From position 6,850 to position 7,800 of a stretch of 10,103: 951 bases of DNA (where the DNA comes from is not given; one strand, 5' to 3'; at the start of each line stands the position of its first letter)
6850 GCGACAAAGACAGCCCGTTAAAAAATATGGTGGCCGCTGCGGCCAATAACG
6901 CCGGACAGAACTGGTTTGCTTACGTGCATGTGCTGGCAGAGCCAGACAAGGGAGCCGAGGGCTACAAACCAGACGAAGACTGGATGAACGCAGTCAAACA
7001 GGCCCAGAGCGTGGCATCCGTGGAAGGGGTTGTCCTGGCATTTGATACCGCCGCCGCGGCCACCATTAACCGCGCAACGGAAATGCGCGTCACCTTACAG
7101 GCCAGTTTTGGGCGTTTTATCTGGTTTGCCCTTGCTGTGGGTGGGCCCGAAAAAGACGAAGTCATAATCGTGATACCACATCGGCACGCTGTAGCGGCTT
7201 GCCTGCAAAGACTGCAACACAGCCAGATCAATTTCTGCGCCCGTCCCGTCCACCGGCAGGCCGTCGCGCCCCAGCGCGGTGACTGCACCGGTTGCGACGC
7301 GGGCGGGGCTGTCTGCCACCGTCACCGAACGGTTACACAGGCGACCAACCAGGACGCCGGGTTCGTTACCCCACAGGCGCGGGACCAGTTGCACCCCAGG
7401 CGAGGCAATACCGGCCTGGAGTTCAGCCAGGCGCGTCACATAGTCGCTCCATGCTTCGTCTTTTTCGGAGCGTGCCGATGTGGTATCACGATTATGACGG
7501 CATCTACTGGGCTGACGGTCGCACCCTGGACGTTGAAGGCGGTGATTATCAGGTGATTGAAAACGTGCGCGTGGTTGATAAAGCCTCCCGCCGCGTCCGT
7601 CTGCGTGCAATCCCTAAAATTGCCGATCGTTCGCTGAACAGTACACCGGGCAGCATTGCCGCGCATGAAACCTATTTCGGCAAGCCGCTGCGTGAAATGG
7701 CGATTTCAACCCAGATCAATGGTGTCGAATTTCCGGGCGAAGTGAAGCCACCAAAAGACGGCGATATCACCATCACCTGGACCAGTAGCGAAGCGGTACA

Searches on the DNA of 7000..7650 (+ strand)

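Call 57: search_dna_similar(query=window:7000-7650:+, collection=ecoli_genomes, mode=near, max_rows=8)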
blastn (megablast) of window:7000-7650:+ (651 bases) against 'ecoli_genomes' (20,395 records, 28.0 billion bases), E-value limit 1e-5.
Records with a match: 18; places in all: 36; records where one place covers at least 80% of the query: 0.
Genomes with a match: 18 of 5426; with a place that covers at least 80% of the query: 0. Places per genome that has any: lowest 2, median 2, highest 2. On chromosomes: 36 places; on plasmids: 0.
Best place of each record, by identity: 80-90% 18.
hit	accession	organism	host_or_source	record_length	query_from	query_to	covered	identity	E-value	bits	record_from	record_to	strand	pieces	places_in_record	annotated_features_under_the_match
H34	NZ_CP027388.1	Escherichia coli strain 2011C-4251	Homo sapiens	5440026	2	651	53%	89.9%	5e-74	446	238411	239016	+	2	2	DUF2586 domain-containing protein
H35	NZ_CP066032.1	Escherichia coli strain FDAARGOS_1059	missing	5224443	2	651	53%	89.9%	5e-74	446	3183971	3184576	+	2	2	DUF2586 domain-containing protein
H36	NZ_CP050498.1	Escherichia coli strain RM13322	cattle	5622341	2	651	53%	89.9%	5e-74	446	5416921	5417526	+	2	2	DUF2586 domain-containing protein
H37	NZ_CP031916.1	Escherichia coli O45:H2 strain FWSEC0003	Homo sapiens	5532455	2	651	53%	89.9%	5e-74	446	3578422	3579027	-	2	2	DUF2586 domain-containing protein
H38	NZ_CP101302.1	Escherichia coli strain 2000-3039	Homo sapiens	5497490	2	651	53%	89.9%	5e-74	446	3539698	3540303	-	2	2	DUF2586 domain-containing protein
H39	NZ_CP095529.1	Escherichia coli strain GN06156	Homo sapiens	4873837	2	651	53%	89.9%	5e-74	446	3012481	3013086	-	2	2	DUF2586 domain-containing protein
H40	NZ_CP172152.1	Escherichia coli strain GF31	chicken meat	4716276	2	651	53%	89.9%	5e-74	446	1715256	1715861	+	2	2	DUF2586 domain-containing protein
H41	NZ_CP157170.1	Escherichia coli strain 99E2750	Homo sapiens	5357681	2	651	53%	89.9%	5e-74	446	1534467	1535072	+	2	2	DUF2586 domain-containing protein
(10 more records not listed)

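Call 58: search_dna_similar(query=window:7000-7650:+, collection=phages, mode=near, max_rows=8)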
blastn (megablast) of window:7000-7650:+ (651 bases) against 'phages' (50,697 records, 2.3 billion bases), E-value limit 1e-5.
Records with a match: 6; places in all: 10; records where one place covers at least 80% of the query: 0.
Best place of each record, by identity: 95-99% 4; 80-90% 2.
By first word of the organism name: Salmonella 5; Escherichia 1.
By host as written in the record: Salmonella sp. 4; Escherichia coli O157:H7 ATCC 43895 1; Salmonella enterica subsp. enterica serovar Kentucky 1.
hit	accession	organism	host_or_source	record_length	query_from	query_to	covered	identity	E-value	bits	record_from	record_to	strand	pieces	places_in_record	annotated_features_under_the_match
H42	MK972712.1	Salmonella phage SI7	Salmonella sp.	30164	1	651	53%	98.0%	4e-85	598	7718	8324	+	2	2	topoisomerase IA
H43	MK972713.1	Salmonella phage SW5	Salmonella sp.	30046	1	651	53%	98.0%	4e-85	598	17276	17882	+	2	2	DUF2586 family protein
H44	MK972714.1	Salmonella phage SW3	Salmonella sp.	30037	1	651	53%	98.0%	4e-85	598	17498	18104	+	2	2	DUF2586 family protein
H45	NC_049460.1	Salmonella phage SI7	Salmonella sp.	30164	1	651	53%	98.0%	4e-85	598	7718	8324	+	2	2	tail sheath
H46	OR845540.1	Escherichia phage ECO95 1-6-1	Escherichia coli O157:H7 ATCC 43895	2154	470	651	28%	82.5%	1e-36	159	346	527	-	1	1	record has no annotation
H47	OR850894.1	Salmonella phage S.Kent 1-2-1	Salmonella enterica subsp. enterica ...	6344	470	651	28%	82.5%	1e-36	159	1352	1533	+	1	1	record has no annotation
